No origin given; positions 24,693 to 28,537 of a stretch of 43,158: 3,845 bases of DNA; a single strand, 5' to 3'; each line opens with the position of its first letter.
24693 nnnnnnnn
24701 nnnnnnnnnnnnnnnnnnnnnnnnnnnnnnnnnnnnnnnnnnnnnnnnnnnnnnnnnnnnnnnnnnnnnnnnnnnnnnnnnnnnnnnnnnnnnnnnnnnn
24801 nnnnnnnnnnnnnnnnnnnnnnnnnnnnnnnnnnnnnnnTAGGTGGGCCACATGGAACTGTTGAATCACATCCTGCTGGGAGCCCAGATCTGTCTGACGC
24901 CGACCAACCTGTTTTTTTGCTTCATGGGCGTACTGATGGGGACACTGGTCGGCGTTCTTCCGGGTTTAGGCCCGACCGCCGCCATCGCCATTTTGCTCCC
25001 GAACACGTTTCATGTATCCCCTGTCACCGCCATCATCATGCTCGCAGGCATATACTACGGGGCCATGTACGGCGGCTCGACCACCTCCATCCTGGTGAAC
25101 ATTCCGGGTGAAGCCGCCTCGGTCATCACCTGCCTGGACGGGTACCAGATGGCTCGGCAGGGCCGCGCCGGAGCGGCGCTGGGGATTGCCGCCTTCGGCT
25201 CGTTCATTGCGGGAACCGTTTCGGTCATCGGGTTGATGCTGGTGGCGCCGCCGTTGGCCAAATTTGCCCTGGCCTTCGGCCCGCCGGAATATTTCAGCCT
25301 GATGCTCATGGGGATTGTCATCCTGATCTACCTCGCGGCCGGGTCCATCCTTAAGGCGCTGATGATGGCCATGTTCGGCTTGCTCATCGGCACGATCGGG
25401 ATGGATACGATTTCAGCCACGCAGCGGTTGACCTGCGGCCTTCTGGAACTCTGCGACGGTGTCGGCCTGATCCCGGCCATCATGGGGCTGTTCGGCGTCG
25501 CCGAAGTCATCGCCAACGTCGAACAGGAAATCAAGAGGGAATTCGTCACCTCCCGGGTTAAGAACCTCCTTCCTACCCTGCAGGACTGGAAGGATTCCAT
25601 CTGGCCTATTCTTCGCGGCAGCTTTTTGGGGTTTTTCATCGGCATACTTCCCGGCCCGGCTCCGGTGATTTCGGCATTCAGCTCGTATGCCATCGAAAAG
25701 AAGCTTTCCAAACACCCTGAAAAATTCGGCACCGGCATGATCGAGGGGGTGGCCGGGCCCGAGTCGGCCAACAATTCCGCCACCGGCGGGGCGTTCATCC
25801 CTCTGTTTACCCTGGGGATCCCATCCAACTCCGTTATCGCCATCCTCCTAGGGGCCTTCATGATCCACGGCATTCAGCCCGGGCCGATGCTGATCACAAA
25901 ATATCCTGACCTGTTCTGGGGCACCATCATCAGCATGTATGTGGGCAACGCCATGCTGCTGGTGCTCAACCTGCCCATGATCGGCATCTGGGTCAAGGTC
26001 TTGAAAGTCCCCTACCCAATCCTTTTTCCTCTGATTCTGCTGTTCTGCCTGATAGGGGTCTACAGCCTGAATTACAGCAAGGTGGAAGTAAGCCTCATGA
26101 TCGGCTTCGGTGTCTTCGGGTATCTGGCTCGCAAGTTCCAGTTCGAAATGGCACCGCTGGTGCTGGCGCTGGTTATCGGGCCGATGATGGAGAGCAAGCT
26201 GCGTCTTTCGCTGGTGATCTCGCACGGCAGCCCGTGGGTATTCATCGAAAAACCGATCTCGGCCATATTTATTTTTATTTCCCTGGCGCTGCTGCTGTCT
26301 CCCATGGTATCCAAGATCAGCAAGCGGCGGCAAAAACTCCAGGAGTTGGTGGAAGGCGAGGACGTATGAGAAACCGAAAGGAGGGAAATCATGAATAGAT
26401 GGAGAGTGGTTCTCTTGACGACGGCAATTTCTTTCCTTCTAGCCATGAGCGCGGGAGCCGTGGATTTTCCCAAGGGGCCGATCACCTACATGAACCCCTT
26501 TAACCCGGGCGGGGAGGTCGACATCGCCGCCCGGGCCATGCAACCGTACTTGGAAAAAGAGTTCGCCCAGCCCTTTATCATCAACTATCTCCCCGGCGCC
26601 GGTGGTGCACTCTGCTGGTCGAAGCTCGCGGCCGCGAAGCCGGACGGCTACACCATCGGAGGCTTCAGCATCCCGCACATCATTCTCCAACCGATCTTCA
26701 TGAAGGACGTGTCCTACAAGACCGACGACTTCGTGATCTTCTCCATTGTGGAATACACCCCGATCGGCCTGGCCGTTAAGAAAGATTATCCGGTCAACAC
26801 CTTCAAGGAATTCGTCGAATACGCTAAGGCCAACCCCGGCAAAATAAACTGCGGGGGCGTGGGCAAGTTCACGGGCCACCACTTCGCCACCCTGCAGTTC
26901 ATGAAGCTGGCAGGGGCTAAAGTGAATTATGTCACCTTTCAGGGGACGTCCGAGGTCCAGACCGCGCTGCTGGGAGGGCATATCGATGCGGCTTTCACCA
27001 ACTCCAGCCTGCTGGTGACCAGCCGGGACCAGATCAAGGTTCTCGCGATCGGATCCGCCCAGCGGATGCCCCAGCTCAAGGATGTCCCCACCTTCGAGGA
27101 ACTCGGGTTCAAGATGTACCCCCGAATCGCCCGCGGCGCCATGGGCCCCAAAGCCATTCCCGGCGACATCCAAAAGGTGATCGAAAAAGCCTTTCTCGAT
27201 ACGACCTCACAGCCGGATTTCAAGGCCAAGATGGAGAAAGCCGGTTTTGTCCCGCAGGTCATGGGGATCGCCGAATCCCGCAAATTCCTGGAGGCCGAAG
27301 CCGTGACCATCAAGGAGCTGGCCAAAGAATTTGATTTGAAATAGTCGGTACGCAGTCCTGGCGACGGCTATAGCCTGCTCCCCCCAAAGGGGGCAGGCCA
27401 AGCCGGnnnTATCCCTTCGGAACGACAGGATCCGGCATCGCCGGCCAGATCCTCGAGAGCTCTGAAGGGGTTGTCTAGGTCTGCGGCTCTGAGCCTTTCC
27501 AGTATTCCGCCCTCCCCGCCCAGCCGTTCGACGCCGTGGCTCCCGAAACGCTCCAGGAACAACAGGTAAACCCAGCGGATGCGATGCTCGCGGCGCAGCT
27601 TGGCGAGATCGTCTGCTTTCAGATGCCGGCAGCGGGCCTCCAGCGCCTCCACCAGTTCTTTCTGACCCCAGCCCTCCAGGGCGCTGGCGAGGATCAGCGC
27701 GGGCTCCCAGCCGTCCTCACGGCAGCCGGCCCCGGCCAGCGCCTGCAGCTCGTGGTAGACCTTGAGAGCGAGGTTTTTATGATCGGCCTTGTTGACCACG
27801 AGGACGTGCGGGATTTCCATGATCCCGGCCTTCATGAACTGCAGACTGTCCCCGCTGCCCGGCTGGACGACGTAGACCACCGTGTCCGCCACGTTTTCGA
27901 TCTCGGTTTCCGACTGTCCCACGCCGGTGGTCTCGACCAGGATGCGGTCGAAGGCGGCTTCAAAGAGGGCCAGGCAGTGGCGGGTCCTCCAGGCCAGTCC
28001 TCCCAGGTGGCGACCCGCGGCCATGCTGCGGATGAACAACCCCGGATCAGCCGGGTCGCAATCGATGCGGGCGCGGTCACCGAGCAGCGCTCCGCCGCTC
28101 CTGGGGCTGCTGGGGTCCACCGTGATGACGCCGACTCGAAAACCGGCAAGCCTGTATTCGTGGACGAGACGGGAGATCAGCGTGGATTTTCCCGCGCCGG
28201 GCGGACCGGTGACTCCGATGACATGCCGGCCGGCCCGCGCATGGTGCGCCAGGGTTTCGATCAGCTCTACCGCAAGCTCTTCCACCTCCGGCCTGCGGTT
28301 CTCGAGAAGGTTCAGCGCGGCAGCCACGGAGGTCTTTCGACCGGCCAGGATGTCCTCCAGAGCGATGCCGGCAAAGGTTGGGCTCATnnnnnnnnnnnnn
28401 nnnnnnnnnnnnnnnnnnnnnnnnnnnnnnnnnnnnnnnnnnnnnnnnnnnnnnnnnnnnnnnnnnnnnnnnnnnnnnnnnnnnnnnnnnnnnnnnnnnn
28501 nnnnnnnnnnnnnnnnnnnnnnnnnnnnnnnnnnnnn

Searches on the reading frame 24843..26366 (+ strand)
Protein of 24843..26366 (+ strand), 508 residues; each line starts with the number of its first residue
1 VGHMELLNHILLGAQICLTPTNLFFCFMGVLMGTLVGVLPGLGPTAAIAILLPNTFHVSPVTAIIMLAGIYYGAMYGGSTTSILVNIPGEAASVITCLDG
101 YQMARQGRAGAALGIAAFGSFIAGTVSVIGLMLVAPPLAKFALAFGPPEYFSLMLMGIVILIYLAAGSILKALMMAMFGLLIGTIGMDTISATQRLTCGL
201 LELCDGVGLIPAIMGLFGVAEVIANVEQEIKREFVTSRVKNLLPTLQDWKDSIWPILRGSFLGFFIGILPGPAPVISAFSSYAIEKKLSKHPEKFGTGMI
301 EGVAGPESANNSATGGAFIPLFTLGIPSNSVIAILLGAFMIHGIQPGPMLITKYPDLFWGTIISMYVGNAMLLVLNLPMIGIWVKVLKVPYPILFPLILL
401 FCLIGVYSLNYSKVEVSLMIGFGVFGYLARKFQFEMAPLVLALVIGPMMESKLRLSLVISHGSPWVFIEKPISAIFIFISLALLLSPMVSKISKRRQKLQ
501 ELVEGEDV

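Call 7: search_protein_families(library=pfam, proteins=[window:24843-26366:+], max_evalue=0.0001)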
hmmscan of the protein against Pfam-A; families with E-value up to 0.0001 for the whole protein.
window:24843-26366:+ (508 aa): 1 family
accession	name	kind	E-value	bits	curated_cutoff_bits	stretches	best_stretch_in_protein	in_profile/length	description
PF01970.21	TctA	-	5.2e-166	552.9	28.9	1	23-441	1-423/423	Tripartite tricarboxylate transporter TctA family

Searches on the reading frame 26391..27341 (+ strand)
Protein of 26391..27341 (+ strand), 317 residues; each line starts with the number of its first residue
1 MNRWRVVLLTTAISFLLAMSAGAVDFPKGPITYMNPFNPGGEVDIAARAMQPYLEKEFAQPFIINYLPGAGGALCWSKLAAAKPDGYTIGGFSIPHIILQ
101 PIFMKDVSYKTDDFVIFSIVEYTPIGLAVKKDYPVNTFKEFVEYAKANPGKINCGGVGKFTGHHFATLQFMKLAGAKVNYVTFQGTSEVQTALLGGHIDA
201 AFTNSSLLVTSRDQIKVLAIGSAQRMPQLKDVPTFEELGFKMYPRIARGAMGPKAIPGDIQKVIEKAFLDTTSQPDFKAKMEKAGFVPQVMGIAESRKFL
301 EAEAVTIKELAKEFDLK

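Call 7: search_protein_families(library=pfam, proteins=[window:26391-27341:+], max_evalue=0.0001)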
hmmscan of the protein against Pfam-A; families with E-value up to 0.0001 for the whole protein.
window:26391-27341:+ (317 aa): 1 family
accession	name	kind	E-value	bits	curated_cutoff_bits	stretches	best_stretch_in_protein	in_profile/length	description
PF03401.19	TctC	-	2.1e-42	146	27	1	47-314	2-272/274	Tripartite tricarboxylate transporter family receptor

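Call 68: search_protein_families(library=ncbifam, proteins=[window:26391-27341:+], max_evalue=0.00001)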
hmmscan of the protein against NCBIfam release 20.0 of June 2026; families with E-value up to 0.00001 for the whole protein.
window:26391-27341:+ (317 aa): 0 families

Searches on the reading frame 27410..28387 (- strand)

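Call 35: search_protein_families(library=pfam, proteins=[window:27410-28387:-], max_evalue=0.00001)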
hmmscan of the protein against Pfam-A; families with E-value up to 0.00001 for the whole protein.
window:27410-28387:- (326 aa): 5 families
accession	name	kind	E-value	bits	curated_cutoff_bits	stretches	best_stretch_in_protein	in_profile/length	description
PF03308.22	MeaB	-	1.2e-75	254.5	23.1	1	22-280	2-263/273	Methylmalonyl Co-A mutase-associated GTPase MeaB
PF02492.25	cobW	-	2.9e-08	33.9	20.7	1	56-207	2-159/180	CobW/HypB/UreG, nucleotide-binding domain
PF03029.23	ATP_bind_1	-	1.3e-07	32.1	27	0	59-94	1-36/240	Conserved hypothetical ATP binding protein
PF00009.33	GTP_EFTU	-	5.2e-06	26.6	26.5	0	168-251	94-184/188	Elongation factor Tu GTP binding domain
PF13401.12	AAA_22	-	8.6e-06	26.5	27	0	53-102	4-51/130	AAA domain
